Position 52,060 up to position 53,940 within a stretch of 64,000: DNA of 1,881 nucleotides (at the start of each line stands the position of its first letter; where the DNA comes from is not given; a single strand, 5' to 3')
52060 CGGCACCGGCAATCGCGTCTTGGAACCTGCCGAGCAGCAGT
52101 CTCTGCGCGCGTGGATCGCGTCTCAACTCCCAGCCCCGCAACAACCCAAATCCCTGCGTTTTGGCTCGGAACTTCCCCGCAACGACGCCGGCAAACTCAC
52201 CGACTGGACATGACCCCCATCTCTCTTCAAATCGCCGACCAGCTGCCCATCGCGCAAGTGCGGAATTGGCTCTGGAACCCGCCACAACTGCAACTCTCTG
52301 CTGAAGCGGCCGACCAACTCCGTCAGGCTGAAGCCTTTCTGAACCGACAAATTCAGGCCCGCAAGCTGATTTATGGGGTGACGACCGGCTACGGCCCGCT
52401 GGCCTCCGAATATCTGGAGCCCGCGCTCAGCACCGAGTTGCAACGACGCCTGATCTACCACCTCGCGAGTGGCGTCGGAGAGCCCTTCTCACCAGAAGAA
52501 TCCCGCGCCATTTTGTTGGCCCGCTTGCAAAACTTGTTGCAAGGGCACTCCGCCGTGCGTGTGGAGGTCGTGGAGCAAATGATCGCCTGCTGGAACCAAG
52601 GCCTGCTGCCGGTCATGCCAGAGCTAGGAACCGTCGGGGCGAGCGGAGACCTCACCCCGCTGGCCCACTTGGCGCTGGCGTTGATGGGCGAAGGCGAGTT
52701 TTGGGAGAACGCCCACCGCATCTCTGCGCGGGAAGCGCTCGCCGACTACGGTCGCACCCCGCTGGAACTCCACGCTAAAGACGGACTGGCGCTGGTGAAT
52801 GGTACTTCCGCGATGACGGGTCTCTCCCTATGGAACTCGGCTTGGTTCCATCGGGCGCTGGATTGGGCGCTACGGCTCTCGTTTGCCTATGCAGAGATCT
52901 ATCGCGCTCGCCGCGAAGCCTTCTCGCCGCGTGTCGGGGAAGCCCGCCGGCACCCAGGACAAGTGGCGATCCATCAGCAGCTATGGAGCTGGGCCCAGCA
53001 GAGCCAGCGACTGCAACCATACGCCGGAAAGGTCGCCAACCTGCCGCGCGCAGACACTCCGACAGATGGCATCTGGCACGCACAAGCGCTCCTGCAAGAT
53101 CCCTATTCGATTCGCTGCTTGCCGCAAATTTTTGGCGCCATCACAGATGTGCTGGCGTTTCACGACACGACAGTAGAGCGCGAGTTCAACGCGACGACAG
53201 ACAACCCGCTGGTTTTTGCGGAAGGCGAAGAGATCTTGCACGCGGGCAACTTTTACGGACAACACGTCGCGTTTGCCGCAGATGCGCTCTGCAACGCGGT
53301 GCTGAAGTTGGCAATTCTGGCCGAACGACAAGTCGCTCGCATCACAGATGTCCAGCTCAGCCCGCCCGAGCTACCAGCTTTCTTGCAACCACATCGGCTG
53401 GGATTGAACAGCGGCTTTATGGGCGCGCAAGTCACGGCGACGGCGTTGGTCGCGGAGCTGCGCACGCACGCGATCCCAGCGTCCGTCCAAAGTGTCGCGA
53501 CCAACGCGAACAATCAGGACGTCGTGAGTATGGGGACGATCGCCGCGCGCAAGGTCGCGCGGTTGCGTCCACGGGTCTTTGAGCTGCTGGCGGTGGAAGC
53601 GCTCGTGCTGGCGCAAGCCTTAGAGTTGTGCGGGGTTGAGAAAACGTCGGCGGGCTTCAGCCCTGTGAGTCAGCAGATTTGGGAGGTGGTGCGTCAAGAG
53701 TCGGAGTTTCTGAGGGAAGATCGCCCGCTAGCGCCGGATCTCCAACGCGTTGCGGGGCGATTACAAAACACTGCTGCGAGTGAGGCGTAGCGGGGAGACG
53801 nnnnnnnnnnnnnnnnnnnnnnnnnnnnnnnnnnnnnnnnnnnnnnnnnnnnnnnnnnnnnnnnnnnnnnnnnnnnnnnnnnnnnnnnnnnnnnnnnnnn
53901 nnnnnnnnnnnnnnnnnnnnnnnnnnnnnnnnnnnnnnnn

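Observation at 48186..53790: Four-gene operon: Sel1-repeat secreted protein, FecR-domain secreted protein, compact CoA ligase and TAL-type ammonia-lyase, with no obvious coumaroyl acceptor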

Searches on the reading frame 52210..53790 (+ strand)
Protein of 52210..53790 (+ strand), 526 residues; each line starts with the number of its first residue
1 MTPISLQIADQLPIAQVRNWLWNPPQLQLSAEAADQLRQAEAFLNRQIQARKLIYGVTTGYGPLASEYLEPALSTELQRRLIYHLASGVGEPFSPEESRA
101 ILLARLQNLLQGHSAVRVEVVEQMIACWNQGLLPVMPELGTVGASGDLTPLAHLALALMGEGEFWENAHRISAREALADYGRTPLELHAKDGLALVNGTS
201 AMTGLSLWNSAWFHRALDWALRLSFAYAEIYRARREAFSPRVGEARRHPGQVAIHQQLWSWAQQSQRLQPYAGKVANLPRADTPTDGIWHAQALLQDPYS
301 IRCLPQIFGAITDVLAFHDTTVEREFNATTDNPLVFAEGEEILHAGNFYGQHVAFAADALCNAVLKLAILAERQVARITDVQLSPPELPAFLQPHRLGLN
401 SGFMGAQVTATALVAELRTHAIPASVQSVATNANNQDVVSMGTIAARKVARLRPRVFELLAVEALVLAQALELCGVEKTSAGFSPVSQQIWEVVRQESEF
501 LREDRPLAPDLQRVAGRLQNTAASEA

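Call 3: search_protein_families(library=pfam, proteins=[window:52210-53790:+], max_evalue=0.01)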
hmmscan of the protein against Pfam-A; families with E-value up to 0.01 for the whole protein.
window:52210-53790:+ (526 aa): 1 family
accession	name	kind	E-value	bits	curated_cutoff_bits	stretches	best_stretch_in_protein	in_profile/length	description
PF00221.24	Lyase_aromatic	-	3.8e-149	497.8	27.3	1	13-495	2-465/466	Aromatic amino acid lyase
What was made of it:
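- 52210..53790 (+): tal: MIO-dependent tyrosine ammonia-lyase, translationally coupled to pcl by an ATGA overlap. Lyase_aromatic E = 3.8e-149 (call 3).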

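Call 4: search_protein_families(library=ncbifam, proteins=[window:52210-53790:+], max_evalue=0.01)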
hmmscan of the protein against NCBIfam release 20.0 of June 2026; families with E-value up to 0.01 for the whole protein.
window:52210-53790:+ (526 aa): 8 families
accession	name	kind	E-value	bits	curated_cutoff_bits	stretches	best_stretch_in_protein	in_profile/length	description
NF006871.0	PRK09367.1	subfamily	1.7e-137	459.2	524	1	9-523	8-497/505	histidine ammonia-lyase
TIGR01225.1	hutH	equivalog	8.2e-134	446.8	539.15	1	10-519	6-490/506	histidine ammonia-lyase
TIGR03832.1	Tyr_2_3_mutase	equivalog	2.8e-118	395.6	501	1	27-516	21-505/507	tyrosine 2,3-aminomutase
NF053541.1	FlxA_rubin_TAL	equivalog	6.8e-115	384.4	700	1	14-519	3-497/498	flexirubin biosynthesis tyrosine ammonia-lyase FlxA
TIGR04475.1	Phe_D_beta_mut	equivalog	1.9e-105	353.5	800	1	10-516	8-507/510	phenylalanine aminomutase (D-beta-phenylalanine forming)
NF041222.1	BagA_FevW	exception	1.5e-74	251.5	1000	1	46-525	43-521/529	bagremycin/ferroverdin biosynthesis tyrosine ammonia-lyase BagA/FevW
TIGR01226.1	phe_am_lyase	equivalog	5.4e-61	206.8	519.15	1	13-496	41-521/680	phenylalanine ammonia-lyase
TIGR04473.1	taxol_Phe_23mut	exception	1.3e-40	139.3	1250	1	39-478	64-501/687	phenylalanine aminomutase (L-beta-phenylalanine forming)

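Call 6: search_solved_structures(query=window:52210-53790:+, show_alignments=3)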
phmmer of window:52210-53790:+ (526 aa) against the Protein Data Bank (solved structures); distinct sequences matched with E-value up to 0.001: 39.
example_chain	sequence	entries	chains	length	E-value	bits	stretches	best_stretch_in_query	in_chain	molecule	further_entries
2o6y_A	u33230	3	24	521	1.2e-103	350.7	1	26-518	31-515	Putative histidine ammonia-lyase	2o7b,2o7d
2o78_A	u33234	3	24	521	1.9e-102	346.7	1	26-518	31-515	Putative histidine ammonia-lyase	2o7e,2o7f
2rjr_A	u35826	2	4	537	2.9e-90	306.6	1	12-519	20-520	Tyrosine aminomutase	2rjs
2ohy_A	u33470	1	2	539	2.9e-90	306.6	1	12-519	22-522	Tyrosine aminomutase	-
3kdy_A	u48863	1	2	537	3.1e-90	306.5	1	12-519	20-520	Histidine ammonia-lyase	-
2qve_A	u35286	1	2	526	3.9e-90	306.2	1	26-519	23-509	Tyrosine Aminomutase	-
3kdz_A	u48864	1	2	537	9.9e-90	304.8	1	12-519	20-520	Histidine ammonia-lyase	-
7tqr_A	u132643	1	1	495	7.1e-82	278.9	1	39-515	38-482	Probable histidine ammonia-lyase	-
6v6h_A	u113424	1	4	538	1e-77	265.1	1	27-520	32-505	Histidine ammonia-lyase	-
1gkm_B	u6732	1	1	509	3.4e-75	256.9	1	11-516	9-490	Histidine ammonia-lyase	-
3unv_A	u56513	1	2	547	5.1e-75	256.3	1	27-516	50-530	AdmH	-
1gkj_A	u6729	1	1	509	1.4e-74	254.8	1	11-516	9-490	HISTIDINE AMMONIA-LYASE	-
1eb4_A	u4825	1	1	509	5.6e-74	252.9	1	11-516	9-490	HISTIDINE AMMONIA-LYASE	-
1gk2_A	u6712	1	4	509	5.6e-74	252.8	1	11-516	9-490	HISTIDINE AMMONIA-LYASE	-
1gk3_A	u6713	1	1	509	6.3e-74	252.7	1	11-516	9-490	HISTIDINE AMMONIA-LYASE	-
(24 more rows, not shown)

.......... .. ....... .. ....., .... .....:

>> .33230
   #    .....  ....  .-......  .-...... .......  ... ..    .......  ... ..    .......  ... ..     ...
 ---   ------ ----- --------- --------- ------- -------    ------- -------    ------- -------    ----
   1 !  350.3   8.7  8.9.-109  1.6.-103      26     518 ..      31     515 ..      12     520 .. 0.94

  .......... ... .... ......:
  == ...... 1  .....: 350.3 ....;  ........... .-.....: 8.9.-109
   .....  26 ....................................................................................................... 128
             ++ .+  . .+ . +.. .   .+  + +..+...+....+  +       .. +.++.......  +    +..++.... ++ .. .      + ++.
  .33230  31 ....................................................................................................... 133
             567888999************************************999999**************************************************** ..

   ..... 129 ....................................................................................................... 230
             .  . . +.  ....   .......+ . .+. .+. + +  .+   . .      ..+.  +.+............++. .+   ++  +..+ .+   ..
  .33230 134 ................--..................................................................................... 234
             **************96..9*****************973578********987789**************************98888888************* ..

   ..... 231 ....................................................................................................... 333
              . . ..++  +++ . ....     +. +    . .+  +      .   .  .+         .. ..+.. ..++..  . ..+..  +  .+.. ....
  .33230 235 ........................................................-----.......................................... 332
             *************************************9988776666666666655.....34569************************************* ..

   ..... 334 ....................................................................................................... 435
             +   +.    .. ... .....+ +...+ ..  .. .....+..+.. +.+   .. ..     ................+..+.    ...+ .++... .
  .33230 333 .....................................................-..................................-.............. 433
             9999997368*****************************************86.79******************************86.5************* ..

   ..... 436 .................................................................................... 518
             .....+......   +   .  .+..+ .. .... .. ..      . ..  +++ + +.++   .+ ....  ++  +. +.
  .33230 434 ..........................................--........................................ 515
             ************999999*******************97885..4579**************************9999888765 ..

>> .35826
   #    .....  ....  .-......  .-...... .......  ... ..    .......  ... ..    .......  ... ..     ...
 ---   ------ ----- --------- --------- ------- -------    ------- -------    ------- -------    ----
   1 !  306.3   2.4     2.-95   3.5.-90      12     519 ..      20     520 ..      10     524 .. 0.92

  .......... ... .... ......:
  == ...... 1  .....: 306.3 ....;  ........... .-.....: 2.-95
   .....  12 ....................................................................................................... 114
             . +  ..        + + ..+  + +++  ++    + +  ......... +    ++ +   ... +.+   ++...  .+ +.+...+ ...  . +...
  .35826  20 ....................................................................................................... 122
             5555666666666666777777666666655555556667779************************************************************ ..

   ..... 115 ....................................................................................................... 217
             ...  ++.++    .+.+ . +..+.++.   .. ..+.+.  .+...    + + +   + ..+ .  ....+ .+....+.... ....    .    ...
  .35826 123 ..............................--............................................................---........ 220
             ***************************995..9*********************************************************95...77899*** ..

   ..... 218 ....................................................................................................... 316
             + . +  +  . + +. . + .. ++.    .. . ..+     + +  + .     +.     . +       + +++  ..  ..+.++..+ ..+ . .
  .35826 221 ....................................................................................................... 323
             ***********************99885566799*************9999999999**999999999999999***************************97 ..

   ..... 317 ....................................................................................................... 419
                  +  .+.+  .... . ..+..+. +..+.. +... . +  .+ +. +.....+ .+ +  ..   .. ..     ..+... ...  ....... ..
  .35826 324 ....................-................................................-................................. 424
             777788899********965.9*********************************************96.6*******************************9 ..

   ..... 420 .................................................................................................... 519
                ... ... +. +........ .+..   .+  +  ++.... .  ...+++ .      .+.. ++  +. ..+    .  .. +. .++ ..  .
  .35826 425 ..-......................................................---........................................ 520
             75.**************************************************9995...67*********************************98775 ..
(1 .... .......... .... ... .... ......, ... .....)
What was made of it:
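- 52210..53790 (+): The His-Leu switch (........) aligns with His89-Leu90, and the ASG triad, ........, YSIRC and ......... motifs are conserved (call 6).
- On Tyrosine ammonia-lyase (MIO enzymes, TAL subgroup): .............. aligns with the MIO position of 2o6y (call 6). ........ aligns with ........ of 2o6y and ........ of the H89F mutant 2o78 (call 6). RsTAL is a better match than SgTAM among solved structures (351 against 307 bits, call 6).
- Closest known: Rhodobacter sphaeroides TAL. Same: Best solved relative (E = 1.2e-103), with conserved MIO triad, His89-Leu90 switch and substrate-binding motifs (call 6).
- The lyase is closest to RsTAL, with the His-Leu switch and MIO triad intact (call 6).
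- Tried and rejected: PaaK-type or histidase reinterpretation: rejected (calls 4, 6).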

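Call 36: find_homologous_proteins(query=window:52210-53790:+, max_evalue=1e-50)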
Query window:52210-53790:+ (526 aa): 7444 proteins with E <= 1e-50 among 8000 candidates; the best 120 are listed.
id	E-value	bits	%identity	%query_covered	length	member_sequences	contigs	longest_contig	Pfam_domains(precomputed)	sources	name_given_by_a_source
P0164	0.0e+0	1167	100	100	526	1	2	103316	PF00221.25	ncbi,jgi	jgi:tyrosine ammonia-lyase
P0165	1.6e-154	533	53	99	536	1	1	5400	PF00221.25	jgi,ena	-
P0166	1.1e-152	527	54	94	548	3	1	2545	PF00221.25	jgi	jgi:tyrosine ammonia-lyase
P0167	1.5e-152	527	51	94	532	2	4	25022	PF00221.25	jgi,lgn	jgi:tyrosine ammonia-lyase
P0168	4.0e-152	526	52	94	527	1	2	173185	PF00221.25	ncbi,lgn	-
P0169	5.8e-152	525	53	92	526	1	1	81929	PF00221.25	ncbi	ncbi:MAG: aromatic amino acid ammonia-lyase [Pseudomonadota bacterium]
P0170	8.5e-152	524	52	94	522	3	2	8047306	PF00221.25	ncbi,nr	ncbi:HAL/PAL/TAL family ammonia-lyase [Persicimonas caeni]|nr:aromatic amino acid ammonia-lyase [Per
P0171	2.3e-151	523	54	94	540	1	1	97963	PF00221.25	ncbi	-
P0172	4.6e-151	522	53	94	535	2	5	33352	PF00221.25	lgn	-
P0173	6.0e-151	522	54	94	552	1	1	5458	PF00221.25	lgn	-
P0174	8.7e-151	521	54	93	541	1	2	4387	PF00221.25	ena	-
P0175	1.2e-150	521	51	94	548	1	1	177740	PF00221.25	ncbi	-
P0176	1.4e-150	520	53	95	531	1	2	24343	PF00221.25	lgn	-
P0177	3.8e-150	519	50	94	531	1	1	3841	PF00221.25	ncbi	-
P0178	7.2e-150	518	54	91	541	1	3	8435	PF00221.25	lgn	-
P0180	1.1e-149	518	55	92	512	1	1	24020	PF00221.25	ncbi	ncbi:MAG: HAL/PAL/TAL family ammonia-lyase [Pseudomonadota bacterium]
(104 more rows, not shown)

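Call 37: find_encoding_contigs(protein=P0168, flank=8000, max_places=2)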
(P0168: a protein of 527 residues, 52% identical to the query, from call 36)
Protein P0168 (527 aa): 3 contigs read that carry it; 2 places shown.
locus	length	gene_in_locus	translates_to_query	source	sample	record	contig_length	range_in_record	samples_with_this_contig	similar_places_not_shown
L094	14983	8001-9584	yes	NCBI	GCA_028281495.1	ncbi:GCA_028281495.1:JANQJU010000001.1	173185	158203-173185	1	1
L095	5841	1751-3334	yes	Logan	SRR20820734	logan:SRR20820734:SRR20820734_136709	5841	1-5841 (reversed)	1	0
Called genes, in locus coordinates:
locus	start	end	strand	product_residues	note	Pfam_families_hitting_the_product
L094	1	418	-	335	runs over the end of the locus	-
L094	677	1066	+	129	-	PF13188:PAS_8, PF00989:PAS, PF13426:PAS_9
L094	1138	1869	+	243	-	PF05050:Methyltransf_21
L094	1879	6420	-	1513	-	PF11974:bMG3 (faint), PF17210:SdrD_B (faint), PF18998:Flg_new_2, PF00147:Fibrinogen_C (weak)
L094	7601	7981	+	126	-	PF00989:PAS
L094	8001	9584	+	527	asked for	PF00221:Lyase_aromatic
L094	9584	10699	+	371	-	PF13483:Lactamase_B_3, PF12706:Lactamase_B_2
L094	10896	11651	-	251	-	PF22814:WelO5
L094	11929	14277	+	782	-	-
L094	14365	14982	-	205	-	?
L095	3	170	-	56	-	?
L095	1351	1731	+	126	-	PF00989:PAS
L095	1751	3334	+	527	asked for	PF00221:Lyase_aromatic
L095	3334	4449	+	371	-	PF13483:Lactamase_B_3, PF12706:Lactamase_B_2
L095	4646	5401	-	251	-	PF22814:WelO5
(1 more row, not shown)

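Call 38: find_encoding_contigs(protein=P0170, flank=8000, max_places=2)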
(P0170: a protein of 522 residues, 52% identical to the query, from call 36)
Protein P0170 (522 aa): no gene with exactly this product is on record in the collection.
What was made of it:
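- Tried and rejected: Persicimonas caeni lyase (P0170, 52% identity): its context could not be fetched (call 38).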

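Call 39: find_encoding_contigs(protein=P0176, flank=8000, max_places=2)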
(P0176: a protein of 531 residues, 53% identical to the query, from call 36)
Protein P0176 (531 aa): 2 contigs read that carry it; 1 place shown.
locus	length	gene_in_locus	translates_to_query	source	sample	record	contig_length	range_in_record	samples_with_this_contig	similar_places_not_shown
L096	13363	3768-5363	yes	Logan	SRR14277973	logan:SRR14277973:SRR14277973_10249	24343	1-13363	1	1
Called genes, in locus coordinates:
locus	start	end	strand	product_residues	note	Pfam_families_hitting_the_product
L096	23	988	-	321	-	PF00226:DnaJ, PF01556:DnaJ_C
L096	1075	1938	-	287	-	-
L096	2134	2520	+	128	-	PF00989:PAS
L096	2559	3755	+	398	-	PF00501:AMP-binding, PF13193:AMP-binding_C (weak)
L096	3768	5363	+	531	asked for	PF00221:Lyase_aromatic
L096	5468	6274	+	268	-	PF08843:AbiEii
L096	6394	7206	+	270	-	PF00106:adh_short, PF13561:adh_short_C2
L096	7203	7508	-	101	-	PF01022:HTH_5, PF12802:MarR_2, PF12840:HTH_20, PF13412:HTH_24, PF25212:HVO_A0114 (weak), PF01978:TrmB (faint)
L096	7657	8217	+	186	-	PF04143:Sulf_transp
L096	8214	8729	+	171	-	PF04143:Sulf_transp, PF20398:DUF6691 (weak)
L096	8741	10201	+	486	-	PF00753:Lactamase_B, PF00581:Rhodanese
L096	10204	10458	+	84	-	-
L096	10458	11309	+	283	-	PF01925:TauE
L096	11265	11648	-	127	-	-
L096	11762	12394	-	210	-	PF00300:His_Phos_1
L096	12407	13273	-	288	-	PF18967:PycTM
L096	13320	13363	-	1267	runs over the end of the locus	PF01103:Omp85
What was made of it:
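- The gene order equals the 3' two-thirds of the L096 cassette (call 39).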

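Call 61: find_encoding_contigs(protein=P0180, flank=6000, max_places=1)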
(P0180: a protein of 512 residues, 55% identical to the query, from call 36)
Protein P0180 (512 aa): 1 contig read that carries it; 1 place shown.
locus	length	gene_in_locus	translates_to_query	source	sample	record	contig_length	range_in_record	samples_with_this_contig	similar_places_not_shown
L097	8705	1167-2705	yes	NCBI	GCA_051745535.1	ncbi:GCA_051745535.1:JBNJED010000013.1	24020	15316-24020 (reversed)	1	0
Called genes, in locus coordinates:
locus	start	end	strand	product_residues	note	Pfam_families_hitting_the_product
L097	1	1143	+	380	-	PF00501:AMP-binding, PF13193:AMP-binding_C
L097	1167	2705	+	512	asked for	PF00221:Lyase_aromatic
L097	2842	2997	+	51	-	-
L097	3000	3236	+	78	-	PF06794:UPF0270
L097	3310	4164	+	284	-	PF08668:HDOD, PF01966:HD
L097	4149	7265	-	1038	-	PF00873:ACR_tran, PF03176:MMPL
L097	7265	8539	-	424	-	PF19335:HMBD, PF00364:Biotin_lipoyl (faint), PF25973:BSH_CzcB, PF25919:BSH_CusB, PF25869:3HB_CusB (weak), PF25954:Beta-barrel_RND_2, PF25967:RND-MFP_C (weak), PF25975:CzcB_C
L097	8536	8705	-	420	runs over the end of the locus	PF02321:OEP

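Call 62: find_encoding_contigs(protein=P0171, flank=6000, max_places=1)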
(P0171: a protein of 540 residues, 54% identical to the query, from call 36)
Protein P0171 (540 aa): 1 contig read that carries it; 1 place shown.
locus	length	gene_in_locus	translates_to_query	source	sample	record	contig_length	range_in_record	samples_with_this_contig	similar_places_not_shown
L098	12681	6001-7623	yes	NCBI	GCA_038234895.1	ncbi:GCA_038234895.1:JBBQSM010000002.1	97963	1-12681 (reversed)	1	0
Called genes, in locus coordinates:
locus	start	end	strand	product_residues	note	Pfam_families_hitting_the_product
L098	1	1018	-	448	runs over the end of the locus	PF00587:tRNA-synt_2b, PF03129:HGTP_anticodon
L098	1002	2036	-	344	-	PF00890:FAD_binding_2 (faint), PF03486:HI0933_like (faint), PF07992:Pyr_redox_2, PF12831:FAD_oxidored (weak), PF13738:Pyr_redox_3, PF13434:Lys_Orn_oxgnase (weak), PF00070:Pyr_redox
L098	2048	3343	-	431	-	PF00709:Adenylsucc_synt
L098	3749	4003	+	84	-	-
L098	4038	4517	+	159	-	-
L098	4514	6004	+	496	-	PF01584:CheW (weak)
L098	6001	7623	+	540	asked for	PF00221:Lyase_aromatic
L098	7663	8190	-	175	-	PF04306:DUF456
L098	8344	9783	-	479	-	PF00501:AMP-binding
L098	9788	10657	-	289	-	PF00701:DHDPS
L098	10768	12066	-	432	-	PF00437:T2SSE, PF13191:AAA_16 (faint)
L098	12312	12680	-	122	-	?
